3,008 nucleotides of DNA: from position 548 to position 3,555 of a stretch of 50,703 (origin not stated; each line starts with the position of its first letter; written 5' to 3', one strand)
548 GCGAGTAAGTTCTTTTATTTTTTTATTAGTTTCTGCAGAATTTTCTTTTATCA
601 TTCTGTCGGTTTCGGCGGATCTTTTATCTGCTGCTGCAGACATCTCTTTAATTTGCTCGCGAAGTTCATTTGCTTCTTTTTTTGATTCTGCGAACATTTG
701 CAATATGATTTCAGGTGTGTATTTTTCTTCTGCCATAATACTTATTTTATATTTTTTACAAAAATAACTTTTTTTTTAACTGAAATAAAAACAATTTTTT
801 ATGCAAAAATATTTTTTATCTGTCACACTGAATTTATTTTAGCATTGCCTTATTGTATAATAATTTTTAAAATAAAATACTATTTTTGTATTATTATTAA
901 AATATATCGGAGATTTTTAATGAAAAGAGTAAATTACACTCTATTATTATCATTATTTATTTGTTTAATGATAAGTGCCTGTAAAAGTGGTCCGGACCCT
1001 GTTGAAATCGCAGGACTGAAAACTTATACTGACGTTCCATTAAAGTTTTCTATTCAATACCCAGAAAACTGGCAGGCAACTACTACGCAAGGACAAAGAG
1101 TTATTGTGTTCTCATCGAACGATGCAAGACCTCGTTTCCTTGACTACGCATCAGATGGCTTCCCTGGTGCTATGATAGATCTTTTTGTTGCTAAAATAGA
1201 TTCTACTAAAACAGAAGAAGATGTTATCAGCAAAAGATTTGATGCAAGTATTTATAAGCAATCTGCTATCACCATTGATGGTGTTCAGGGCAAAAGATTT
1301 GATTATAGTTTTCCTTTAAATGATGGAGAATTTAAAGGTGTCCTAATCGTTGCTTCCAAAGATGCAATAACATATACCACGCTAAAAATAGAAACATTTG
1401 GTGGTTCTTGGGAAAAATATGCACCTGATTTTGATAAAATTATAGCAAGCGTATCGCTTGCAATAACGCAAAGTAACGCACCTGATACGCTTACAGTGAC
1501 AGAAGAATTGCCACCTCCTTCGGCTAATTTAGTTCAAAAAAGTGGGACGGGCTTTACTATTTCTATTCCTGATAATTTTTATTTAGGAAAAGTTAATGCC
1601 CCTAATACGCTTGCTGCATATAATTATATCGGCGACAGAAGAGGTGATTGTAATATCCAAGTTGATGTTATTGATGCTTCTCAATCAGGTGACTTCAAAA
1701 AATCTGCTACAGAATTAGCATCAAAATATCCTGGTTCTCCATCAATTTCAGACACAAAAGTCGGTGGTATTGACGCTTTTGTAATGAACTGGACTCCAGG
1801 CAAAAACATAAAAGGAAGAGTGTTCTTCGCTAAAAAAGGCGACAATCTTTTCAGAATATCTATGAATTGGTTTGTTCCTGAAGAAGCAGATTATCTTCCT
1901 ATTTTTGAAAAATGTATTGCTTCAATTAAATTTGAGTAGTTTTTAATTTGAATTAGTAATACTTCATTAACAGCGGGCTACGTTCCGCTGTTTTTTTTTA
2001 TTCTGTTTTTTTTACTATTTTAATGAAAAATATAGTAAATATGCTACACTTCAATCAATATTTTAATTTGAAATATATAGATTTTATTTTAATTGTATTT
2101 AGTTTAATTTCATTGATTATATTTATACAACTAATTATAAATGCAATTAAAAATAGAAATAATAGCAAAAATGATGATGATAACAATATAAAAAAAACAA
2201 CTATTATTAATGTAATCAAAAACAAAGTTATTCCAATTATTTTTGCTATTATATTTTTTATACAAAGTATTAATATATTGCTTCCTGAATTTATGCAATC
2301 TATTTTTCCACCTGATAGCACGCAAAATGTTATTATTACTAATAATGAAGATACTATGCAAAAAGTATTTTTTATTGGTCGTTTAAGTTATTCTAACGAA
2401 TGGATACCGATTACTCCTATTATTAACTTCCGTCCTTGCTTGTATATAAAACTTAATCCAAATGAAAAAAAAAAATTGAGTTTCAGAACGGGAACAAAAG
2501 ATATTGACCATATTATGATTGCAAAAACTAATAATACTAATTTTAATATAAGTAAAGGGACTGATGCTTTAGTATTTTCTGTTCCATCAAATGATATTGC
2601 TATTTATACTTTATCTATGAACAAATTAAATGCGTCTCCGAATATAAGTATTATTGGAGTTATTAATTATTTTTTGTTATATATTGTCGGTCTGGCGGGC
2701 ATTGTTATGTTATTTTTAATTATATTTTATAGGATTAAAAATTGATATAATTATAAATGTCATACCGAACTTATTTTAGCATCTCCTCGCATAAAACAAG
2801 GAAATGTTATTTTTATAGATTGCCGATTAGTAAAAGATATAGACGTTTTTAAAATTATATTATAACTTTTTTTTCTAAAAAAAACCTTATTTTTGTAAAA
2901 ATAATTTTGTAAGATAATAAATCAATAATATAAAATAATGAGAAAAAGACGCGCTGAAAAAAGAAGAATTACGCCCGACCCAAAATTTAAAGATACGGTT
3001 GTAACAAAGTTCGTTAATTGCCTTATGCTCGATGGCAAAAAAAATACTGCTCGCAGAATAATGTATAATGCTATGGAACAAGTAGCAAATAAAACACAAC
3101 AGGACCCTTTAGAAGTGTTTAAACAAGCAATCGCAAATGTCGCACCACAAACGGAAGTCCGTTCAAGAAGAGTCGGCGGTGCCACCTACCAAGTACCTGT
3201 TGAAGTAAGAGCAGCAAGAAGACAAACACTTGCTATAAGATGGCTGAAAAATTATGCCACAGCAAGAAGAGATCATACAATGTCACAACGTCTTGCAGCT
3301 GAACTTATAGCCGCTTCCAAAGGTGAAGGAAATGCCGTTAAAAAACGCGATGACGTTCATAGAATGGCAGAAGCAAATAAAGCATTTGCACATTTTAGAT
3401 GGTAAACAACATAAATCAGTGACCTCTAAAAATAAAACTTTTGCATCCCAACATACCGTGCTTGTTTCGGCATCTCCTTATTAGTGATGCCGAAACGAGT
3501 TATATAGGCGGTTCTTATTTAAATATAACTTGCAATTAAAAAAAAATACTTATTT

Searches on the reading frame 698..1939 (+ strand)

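Call 15: search_protein_families(library=pfam, proteins=[window:698-1939:+], max_evalue=0.0001)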
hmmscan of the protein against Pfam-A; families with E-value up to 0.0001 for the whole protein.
window:698-1939:+ (413 aa): 2 families
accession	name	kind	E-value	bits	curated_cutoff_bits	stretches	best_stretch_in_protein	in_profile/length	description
PF01789.22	PsbP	-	3e-06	27.8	23.5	0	106-139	2-35/155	PsbP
PF18933.6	PsbP_2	-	3.6e-05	24.3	27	0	107-251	44-181/184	PsbP-like protein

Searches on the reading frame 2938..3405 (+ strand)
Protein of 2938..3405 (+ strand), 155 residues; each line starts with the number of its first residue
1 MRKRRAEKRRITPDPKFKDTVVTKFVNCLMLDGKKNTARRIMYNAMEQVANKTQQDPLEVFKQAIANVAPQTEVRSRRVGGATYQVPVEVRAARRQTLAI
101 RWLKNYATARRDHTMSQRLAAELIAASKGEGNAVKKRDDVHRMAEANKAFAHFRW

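Call 15: search_protein_families(library=pfam, proteins=[window:2938-3405:+], max_evalue=0.0001)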
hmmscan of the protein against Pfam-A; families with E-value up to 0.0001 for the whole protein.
window:2938-3405:+ (155 aa): 1 family
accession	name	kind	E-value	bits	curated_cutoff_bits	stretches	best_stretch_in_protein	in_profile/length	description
PF00177.27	Ribosomal_S7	-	1.5e-64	216.5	24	1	1-148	1-148/148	Ribosomal protein S7p/S5e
